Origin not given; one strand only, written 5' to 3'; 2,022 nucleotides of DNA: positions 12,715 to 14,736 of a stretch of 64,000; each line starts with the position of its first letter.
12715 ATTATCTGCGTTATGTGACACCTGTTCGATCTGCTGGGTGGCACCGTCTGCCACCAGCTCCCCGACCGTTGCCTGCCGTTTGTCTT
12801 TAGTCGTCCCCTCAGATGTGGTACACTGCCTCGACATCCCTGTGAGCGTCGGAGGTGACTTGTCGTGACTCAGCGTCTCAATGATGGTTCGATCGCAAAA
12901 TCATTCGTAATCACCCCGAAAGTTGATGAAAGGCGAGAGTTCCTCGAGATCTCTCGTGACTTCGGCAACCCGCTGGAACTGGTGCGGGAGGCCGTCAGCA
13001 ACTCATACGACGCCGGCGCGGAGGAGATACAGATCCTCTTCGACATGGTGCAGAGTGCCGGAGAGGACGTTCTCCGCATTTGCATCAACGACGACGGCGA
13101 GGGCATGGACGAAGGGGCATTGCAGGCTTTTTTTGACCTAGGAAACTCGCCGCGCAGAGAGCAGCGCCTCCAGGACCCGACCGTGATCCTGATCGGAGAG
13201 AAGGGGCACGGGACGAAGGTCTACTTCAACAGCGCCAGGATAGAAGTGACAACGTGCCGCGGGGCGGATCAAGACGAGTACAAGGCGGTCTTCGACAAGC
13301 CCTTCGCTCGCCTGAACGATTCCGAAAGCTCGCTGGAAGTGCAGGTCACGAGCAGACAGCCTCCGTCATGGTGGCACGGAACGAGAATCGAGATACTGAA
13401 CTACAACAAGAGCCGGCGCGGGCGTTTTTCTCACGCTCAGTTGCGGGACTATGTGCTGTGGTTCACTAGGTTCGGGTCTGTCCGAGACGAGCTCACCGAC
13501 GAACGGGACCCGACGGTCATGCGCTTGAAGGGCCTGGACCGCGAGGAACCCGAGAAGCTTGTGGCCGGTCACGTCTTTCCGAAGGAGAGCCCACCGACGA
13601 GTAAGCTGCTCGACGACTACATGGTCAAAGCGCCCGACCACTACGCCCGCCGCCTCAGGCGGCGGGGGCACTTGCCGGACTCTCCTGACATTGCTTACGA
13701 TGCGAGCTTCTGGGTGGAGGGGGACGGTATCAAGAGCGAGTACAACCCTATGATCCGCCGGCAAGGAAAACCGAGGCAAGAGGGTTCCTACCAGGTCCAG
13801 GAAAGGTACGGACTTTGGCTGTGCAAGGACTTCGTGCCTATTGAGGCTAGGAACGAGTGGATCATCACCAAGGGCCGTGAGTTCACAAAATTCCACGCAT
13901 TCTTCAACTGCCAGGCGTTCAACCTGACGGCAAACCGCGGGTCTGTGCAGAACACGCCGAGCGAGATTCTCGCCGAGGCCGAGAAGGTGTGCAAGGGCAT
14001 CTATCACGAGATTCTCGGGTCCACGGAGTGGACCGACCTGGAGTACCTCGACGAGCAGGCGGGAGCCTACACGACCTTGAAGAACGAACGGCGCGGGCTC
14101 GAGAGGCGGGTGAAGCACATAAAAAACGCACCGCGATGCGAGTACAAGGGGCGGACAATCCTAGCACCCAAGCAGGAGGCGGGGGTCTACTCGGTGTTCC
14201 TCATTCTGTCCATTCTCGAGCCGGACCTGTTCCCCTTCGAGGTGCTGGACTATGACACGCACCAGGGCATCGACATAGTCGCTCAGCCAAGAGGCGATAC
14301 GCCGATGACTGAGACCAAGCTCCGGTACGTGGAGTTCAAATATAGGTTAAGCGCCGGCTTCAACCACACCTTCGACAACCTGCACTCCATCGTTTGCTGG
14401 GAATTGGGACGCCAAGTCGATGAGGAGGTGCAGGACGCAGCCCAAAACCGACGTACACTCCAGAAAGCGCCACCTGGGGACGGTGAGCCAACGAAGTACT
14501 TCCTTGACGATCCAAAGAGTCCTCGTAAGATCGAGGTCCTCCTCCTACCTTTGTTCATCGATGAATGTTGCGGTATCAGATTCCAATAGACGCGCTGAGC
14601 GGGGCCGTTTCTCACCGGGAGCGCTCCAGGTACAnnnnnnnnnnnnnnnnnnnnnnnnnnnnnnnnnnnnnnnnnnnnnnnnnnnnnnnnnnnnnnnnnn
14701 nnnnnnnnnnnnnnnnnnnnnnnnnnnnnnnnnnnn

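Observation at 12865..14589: Orphan low-GC GHKL ATPase immediately upstream of leuS, on the opposite flank from the R-M insertion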

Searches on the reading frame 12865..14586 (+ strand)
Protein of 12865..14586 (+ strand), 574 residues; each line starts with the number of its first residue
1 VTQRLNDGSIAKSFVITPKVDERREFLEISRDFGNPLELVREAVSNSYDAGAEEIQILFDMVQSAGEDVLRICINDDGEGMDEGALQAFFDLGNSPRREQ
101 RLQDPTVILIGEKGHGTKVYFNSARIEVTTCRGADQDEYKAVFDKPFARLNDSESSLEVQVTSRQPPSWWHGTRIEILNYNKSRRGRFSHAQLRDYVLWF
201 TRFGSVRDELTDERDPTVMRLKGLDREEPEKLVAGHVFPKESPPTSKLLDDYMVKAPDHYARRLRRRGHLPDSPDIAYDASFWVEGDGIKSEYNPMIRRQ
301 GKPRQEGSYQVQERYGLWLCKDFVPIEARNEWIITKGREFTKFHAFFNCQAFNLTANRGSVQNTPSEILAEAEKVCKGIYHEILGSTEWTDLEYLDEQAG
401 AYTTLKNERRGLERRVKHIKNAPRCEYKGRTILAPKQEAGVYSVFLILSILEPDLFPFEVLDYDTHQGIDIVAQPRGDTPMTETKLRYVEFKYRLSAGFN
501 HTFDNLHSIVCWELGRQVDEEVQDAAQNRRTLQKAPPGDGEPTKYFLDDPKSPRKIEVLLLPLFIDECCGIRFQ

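Call 6: search_protein_families(library=pfam, proteins=[window:12865-14586:+], max_evalue=0.01)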
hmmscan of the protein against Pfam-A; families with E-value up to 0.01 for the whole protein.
window:12865-14586:+ (574 aa): 2 families
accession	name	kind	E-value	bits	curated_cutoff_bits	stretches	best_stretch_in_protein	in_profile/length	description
PF13589.12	HATPase_c_3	-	1.3e-10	41.8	25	1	40-130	7-92/137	Histidine kinase-, DNA gyrase B-, and HSP90-like ATPase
PF02518.31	HATPase_c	-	7.8e-05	23.5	26.4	1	38-91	8-59/111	Histidine kinase-, DNA gyrase B-, and HSP90-like ATPase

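Call 7: search_protein_families(library=padloc, proteins=[window:12865-14586:+], max_evalue=0.01)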
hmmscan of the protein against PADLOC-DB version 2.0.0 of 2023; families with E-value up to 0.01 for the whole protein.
window:12865-14586:+ (574 aa): 0 families

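Call 8: search_protein_families(library=ncbifam, proteins=[window:12865-14586:+], max_evalue=1)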
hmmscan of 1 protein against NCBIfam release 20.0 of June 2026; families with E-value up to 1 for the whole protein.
window:12865-14586:+ (574 aa): 13 families
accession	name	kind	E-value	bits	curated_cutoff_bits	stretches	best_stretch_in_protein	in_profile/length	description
NF050001.1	restrict_BbrUII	equivalog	3.1e-11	42.5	550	1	40-188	25-175/659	BbrUII/HgiDII family restriction enzyme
TIGR00585.2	mutl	equivalog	5.7e-06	25.5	180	1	36-88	21-68/555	DNA mismatch repair endonuclease MutL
NF000951.0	PRK00095.2-1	equivalog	0.0023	16.7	391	1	39-145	28-128/559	DNA mismatch repair endonuclease MutL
NF000949.0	PRK00095.1-2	equivalog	0.0032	16.5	750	1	36-86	27-72/634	DNA mismatch repair endonuclease MutL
NF000953.0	PRK00095.2-4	equivalog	0.0051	15.8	693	1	36-87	23-69/611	DNA mismatch repair endonuclease MutL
NF000952.0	PRK00095.2-2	subfamily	0.0051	15.3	840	1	36-87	23-69/623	DNA mismatch repair endonuclease MutL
NF000950.0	PRK00095.1-3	equivalog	0.0067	14.9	756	1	36-90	24-73/641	DNA mismatch repair endonuclease MutL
NF047352.1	P_loop_sacsin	domain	0.015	15.7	50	1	39-122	3-72/80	sacsin N-terminal ATP-binding-like domain-containing protein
NF008298.1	PRK11086.1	subfamily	0.019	13.4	520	1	44-101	432-489/529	DcuS/MalK family sensor histidine kinase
NF000948.0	PRK00095.1-1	equivalog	0.024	13.6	701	1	36-84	23-66/625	DNA mismatch repair endonuclease MutL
NF000954.0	PRK00095.2-5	equivalog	0.045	12.1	937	1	35-83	26-69/588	DNA mismatch repair endonuclease MutL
NF003218.0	PRK04184.1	equivalog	0.055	12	274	1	39-87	40-92/539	DNA topoisomerase VI subunit B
NF041932.1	MzaB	equivalog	0.11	10.9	850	1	42-104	18-76/480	MZA anti-phage system associated ATPase MzaB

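Call 9: search_protein_families(library=phrogs, proteins=[window:12865-14586:+], max_evalue=1)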
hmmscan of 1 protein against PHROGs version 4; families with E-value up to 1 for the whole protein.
window:12865-14586:+ (574 aa): 2 families
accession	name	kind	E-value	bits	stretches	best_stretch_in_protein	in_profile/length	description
phrog_6203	-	unknown function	3.3e-14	53.4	1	33-195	23-179/644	-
phrog_24466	-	unknown function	0.063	12.9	1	36-86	23-68/597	-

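Call 10: search_solved_structures(query=window:12865-14586:+, max_evalue=1)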
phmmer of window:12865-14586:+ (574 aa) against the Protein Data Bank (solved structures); distinct sequences matched with E-value up to 1: 8.
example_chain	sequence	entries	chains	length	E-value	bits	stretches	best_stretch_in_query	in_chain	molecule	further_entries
7aib_C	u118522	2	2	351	0.04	15.6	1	35-139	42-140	DNA mismatch repair protein MutL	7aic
5akb_C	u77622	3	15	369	0.044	15.5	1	35-139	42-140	DNA MISMATCH REPAIR PROTEIN MUTL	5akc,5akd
1b63_A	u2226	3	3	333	0.083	14.6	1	35-141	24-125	MUTL | DNA mismatch repair protein mutL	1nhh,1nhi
1nhj_A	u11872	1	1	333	0.086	14.5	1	35-141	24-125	DNA mismatch repair protein mutL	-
1bkn_A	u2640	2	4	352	0.09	14.5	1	35-141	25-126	MUTL | DNA mismatch repair protein MutL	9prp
1b62_A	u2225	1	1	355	0.094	14.4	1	35-141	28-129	PROTEIN (MUTL)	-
7p8v_A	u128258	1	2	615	0.25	13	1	35-141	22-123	DNA mismatch repair protein MutL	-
3h4l_A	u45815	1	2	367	0.62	11.7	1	39-139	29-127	DNA mismatch repair protein PMS1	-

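Call 11: find_homologous_proteins(query=window:12865-14586:+, max_evalue=0.001)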
Query window:12865-14586:+ (574 aa): 1342 proteins with E <= 0.001 among 8000 candidates; the best 120 are listed.
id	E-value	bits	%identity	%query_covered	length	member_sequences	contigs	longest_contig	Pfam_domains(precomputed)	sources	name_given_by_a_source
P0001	0.0e+0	1340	100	100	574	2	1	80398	PF13589.13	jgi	-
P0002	1.5e-208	712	57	93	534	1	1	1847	PF13589.13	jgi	jgi:hypothetical protein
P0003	2.0e-195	669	52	98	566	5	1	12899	PF13589.13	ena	-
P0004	2.7e-191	655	52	97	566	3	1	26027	PF02518.32,PF13589.13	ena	-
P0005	9.3e-190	650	52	97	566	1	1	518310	PF02518.32,PF13589.13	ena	-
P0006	4.5e-187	641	51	97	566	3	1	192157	PF02518.32,PF13589.13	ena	-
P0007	2.6e-186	639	51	97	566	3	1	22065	PF13589.13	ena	-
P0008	5.4e-186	638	51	97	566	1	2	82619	PF13589.13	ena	-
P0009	9.9e-186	637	51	97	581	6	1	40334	PF13589.13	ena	-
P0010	1.5e-185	636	51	97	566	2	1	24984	PF02518.32,PF13589.13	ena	-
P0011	6.0e-185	634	51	98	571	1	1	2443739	PF13589.13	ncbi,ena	-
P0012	1.8e-184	633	51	97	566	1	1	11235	PF02518.32,PF13589.13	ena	-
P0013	5.8e-184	631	50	97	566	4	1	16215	PF02518.32,PF13589.13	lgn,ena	-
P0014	1.9e-183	629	50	97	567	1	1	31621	PF13589.13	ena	-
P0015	2.1e-183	629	52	97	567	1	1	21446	PF02518.32,PF13589.13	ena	-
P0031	2.1e-178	613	49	100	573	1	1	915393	PF02518.32,PF13589.13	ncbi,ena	-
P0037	1.8e-177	610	49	98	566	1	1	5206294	PF02518.32,PF13589.13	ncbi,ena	-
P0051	4.1e-176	605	48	98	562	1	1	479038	PF02518.32,PF13589.13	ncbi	-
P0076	1.5e-174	600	48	98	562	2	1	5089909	PF02518.32,PF13589.13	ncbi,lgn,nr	ncbi:MAG: ATP-binding protein [Candidatus Electrothrix scaldis]|nr:MAG: ATP-binding protein [Candida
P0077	1.6e-174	600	50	98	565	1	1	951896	PF02518.32,PF13589.13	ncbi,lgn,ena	-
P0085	3.1e-174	599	48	98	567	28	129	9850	PF13589.13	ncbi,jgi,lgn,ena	jgi:hypothetical protein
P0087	3.3e-174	599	49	98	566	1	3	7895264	PF02518.32,PF13589.13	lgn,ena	-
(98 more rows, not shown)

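Call 13: find_encoding_contigs(protein=P0011, flank=8000, max_places=3)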
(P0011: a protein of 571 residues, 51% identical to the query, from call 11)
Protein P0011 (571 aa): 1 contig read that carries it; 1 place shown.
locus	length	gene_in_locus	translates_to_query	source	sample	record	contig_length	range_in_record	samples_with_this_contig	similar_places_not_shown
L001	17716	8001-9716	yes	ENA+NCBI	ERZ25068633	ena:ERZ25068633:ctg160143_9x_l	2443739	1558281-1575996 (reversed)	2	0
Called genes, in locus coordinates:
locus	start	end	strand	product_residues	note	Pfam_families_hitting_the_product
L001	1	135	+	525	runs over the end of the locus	PF00239:Resolvase, PF07508:Recombinase, PF13408:Zn_ribbon_recom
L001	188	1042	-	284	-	-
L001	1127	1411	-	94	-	-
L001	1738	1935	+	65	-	PF01402:RHH_1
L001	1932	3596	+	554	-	PF00239:Resolvase, PF07508:Recombinase, PF13408:Zn_ribbon_recom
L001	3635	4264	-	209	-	PF10502:Peptidase_S26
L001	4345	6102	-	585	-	PF00860:Xan_ur_permease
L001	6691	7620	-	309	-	PF01557:FAA_hydrolase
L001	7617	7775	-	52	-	-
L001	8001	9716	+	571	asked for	PF13589:HATPase_c_3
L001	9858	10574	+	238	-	PF00753:Lactamase_B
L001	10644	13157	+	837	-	PF00501:AMP-binding, PF00550:PP-binding, PF01553:Acyltransferase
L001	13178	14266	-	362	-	PF01180:DHO_dh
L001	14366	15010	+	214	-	PF03807:F420_oxidored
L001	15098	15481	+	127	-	PF13650:Asp_protease_2, PF13975:gag-asp_proteas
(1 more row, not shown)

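Call 14: find_encoding_contigs(protein=P0037, flank=8000, max_places=3)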
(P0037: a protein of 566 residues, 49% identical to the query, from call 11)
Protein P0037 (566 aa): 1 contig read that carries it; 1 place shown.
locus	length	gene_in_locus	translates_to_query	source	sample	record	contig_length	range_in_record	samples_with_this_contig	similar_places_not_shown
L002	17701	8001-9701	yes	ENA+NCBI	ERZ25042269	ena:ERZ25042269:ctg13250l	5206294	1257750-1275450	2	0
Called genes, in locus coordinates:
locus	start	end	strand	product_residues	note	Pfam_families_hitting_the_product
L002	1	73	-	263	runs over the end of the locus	PF12686:DUF3800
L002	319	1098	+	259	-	PF01797:Y1_Tnp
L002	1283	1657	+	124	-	PF00903:Glyoxalase (weak)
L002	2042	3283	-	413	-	-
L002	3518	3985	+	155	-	PF10543:ORF6N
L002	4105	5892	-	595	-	PF00580:UvrD-helicase, PF13245:AAA_19, PF01443:Viral_helicase1 (faint), PF13361:UvrD_C, PF13538:UvrD_C_2 (weak)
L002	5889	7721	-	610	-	PF11398:DUF2813 (weak), PF13175:AAA_15, PF13476:AAA_23 (faint), PF13304:AAA_21, PF20469:OLD-like_TOPRIM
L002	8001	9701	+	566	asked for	PF02518:HATPase_c (weak), PF13589:HATPase_c_3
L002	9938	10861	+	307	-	-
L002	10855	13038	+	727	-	PF14213:DUF4325, PF02518:HATPase_c (faint), PF13589:HATPase_c_3, PF01939:NucS_C (weak)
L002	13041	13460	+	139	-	-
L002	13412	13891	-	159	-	-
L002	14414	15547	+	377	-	PF21751:DACNV, PF02457:DAC (weak)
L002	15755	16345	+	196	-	PF00440:TetR_N (weak)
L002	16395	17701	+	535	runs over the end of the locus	PF13180:PDZ_2 (weak)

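Call 15: find_encoding_contigs(protein=P0031, flank=8000, max_places=3)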
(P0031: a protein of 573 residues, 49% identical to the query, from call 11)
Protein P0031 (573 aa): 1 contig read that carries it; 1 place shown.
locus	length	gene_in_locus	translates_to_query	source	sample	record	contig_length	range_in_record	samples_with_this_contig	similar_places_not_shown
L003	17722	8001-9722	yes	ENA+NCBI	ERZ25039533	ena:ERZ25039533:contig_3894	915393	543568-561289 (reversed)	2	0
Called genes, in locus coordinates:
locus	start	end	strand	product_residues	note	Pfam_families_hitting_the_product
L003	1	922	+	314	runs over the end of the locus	PF01557:FAA_hydrolase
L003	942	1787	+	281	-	PF01875:Memo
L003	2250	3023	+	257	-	PF05690:ThiG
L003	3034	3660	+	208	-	PF02581:TMP-TENI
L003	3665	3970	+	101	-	-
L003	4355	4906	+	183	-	-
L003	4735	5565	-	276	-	-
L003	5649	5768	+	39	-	-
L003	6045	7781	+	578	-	-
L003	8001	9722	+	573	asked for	PF02518:HATPase_c (weak), PF13589:HATPase_c_3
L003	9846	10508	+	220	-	-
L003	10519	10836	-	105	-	-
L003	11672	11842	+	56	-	-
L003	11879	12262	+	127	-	-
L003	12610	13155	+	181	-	-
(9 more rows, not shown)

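Call 16: find_encoding_contigs(protein=P0076, flank=8000, max_places=3)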
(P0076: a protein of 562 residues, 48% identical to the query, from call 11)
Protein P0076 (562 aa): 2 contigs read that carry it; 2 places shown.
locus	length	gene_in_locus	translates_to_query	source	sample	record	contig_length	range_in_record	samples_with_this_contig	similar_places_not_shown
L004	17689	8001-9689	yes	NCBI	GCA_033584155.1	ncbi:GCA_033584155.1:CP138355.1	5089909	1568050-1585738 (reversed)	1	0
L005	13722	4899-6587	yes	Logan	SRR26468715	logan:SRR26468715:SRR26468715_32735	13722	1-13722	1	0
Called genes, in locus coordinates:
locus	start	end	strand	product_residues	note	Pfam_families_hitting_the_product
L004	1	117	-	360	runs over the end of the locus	PF03739:LptF_LptG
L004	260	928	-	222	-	-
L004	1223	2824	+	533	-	PF17650:RACo_linker, PF17651:Raco_middle, PF14574:RACo_C_ter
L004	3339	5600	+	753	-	-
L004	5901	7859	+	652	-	PF00999:Na_H_Exchanger, PF02254:TrkA_N, PF02080:TrkA_C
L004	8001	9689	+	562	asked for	PF02518:HATPase_c (weak), PF13589:HATPase_c_3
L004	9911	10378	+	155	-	PF00731:AIRC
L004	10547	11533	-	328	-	PF09699:Paired_CXXCH_1 (faint), PF14522:Cytochrome_C7 (faint)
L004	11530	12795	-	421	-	PF03916:NrfD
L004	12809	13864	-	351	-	PF13183:Fer4_8 (faint), PF13247:Fer4_11, PF12838:Fer4_7 (weak), PF12797:Fer4_2 (weak), PF13237:Fer4_10 (weak), PF12838:Fer4_7 (weak), PF13187:Fer4_9, PF13247:Fer4_11, +2 more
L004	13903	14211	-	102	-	-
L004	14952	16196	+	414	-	PF02113:Peptidase_S13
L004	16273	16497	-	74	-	-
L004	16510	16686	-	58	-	-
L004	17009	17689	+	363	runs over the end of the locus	PF00365:PFK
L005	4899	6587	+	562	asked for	PF02518:HATPase_c (weak), PF13589:HATPase_c_3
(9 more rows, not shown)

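Call 17: find_encoding_contigs(protein=P0087, flank=8000, max_places=3)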
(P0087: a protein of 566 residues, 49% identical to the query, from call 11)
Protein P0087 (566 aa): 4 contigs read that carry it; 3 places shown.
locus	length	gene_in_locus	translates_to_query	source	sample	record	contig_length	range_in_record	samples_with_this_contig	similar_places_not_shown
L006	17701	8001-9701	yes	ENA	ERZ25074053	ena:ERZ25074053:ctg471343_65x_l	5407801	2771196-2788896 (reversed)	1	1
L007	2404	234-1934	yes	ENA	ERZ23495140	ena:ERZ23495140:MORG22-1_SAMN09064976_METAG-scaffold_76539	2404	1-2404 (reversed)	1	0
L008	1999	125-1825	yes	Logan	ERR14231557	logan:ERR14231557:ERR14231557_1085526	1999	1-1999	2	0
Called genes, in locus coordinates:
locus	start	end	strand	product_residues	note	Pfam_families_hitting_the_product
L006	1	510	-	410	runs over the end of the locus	PF04909:Amidohydro_2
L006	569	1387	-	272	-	PF00378:ECH_1, PF16113:ECH_2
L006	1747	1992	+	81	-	-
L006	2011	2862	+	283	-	PF00296:Bac_luciferase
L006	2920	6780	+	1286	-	PF05378:Hydant_A_N, PF01968:Hydantoinase_A, PF19278:Hydant_A_C, PF02538:Hydantoinase_B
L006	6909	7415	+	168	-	PF11848:DUF3368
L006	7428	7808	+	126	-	-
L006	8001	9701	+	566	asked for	PF02518:HATPase_c (faint), PF13589:HATPase_c_3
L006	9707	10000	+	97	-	-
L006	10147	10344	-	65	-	PF08281:Sigma70_r4_2 (weak)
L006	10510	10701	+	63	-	-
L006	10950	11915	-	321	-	PF00248:Aldo_ket_red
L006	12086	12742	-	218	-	-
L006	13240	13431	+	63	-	-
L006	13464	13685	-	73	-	-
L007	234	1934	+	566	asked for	PF02518:HATPase_c (faint), PF13589:HATPase_c_3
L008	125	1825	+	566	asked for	PF02518:HATPase_c (faint), PF13589:HATPase_c_3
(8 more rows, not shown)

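Call 18: find_encoding_contigs(protein=P0005, flank=8000, max_places=3)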
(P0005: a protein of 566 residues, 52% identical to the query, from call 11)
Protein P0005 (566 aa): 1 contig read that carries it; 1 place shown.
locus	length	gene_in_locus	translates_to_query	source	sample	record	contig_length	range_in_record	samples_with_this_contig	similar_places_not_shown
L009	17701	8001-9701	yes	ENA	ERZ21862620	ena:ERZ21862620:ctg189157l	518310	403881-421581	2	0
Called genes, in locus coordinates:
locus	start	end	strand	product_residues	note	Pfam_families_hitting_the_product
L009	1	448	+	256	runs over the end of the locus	-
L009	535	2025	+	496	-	PF01979:Amidohydro_1, PF07969:Amidohydro_3 (weak)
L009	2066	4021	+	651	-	-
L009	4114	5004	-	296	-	PF22381:Staph_reg_Sar_Rot (weak), PF12802:MarR_2 (weak), PF13463:HTH_27 (faint), PF21863:HTH_67 (faint), PF13601:HTH_34 (faint), PF25212:HVO_A0114 (faint), PF01047:MarR (weak), PF12802:MarR_2 (weak)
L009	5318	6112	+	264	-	PF01557:FAA_hydrolase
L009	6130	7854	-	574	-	PF01019:G_glu_transpept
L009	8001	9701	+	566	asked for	PF02518:HATPase_c (faint), PF13589:HATPase_c_3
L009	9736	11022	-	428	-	PF07690:MFS_1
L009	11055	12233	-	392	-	PF13433:Peripla_BP_5, PF13458:Peripla_BP_6, PF01094:ANF_receptor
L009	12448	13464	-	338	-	PF04069:OpuAC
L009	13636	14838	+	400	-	PF00005:ABC_tran, PF13304:AAA_21 (faint), PF00571:CBS (faint)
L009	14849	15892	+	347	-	PF00528:BPD_transp_1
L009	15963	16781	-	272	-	PF13489:Methyltransf_23, PF00398:RrnaAD (weak), PF02475:TRM5-TYW2_MTfase (faint), PF13847:Methyltransf_31, PF08241:Methyltransf_11, PF08242:Methyltransf_12, PF13649:Methyltransf_25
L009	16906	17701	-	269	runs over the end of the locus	PF00520:Ion_trans, PF08016:PKD_channel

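Call 30: search_protein_families(library=pfam, alignment_id=A1, max_evalue=1)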
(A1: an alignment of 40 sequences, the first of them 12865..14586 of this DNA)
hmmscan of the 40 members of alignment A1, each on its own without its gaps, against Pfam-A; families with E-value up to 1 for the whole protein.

A. member 1, window:12865-14586:+ (574 aa): 2 families
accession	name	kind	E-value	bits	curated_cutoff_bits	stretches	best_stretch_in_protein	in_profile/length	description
PF13589.12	HATPase_c_3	-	1.3e-10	41.8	25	1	40-130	7-92/137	Histidine kinase-, DNA gyrase B-, and HSP90-like ATPase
PF02518.31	HATPase_c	-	7.8e-05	23.5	26.4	1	38-91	8-59/111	Histidine kinase-, DNA gyrase B-, and HSP90-like ATPase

B. families by the number of members that match (of 40 scanned): 23 families
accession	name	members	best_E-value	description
PF13589.12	HATPase_c_3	40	3.3e-16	Histidine kinase-, DNA gyrase B-, and HSP90-like ATPase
PF02518.31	HATPase_c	40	2.3e-09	Histidine kinase-, DNA gyrase B-, and HSP90-like ATPase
PF25794.1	SACS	15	0.00087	Sacsin domain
PF09950.15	Major_capside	3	0.029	Major capsid protein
PF10651.15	BppU_N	3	0.045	BppU N-terminal domain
PF21884.2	ZUO1-like_ZHD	3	0.046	Zuotin-like, zuotin homology domain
PF18402.7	Thioredoxin_14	2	0.00093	Thioredoxin-like domain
PF18713.7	DUF5645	2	0.0014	Domain of unknown function (DUF5645)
PF00673.26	Ribosomal_L5_C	2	0.025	ribosomal L5P family C-terminus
PF18834.6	LPD22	1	0.00093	Large polyvalent protein associated domain 22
PF24893.1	DUF7743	1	0.018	Domain of unknown function (DUF7743)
PF19292.4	KPBB_C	1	0.037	Phosphorylase b kinase C-terminal domain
PF06855.17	YozE_SAM_like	1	0.04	YozE SAM-like fold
PF24240.1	DUF7448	1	0.043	Domain of unknown function (DUF7448)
PF08469.15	NPHI_C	1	0.059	Nucleoside triphosphatase I C-terminal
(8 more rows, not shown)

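Call 37: search_dna_similar(query=window:12865-14586:+, collection=plasmids, mode=protein, max_rows=25)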
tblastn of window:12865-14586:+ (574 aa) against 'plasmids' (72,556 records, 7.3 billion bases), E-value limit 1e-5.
Records with a match: 3; places in all: 3; records where one place covers at least 80% of the query: 2.
Best place of each record, by identity: <60% 3.
By first word of the organism name: Caballeronia 1; Haladaptatus 1; Natrinema 1.
By predicted mobility (MOB-suite, as given by PLSDB): non-mobilizable 2; mobilizable 1.
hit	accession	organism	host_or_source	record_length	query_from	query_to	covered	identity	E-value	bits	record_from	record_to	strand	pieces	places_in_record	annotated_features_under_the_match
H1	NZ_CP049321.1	Caballeronia sp. SBC2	whole organism,soil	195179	7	573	99%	47.1%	2e-172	549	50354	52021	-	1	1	ATP-binding protein | hypothetical protein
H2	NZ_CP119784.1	Haladaptatus sp. YSMS36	cell culture,sediment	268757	17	533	90%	29.8%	4e-37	155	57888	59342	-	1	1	ATP-binding protein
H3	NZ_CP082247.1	Natrinema sp. SYSU A 869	cell culture,salt lake sediment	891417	17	368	61%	33.9%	6e-36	151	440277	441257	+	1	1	ATP-binding protein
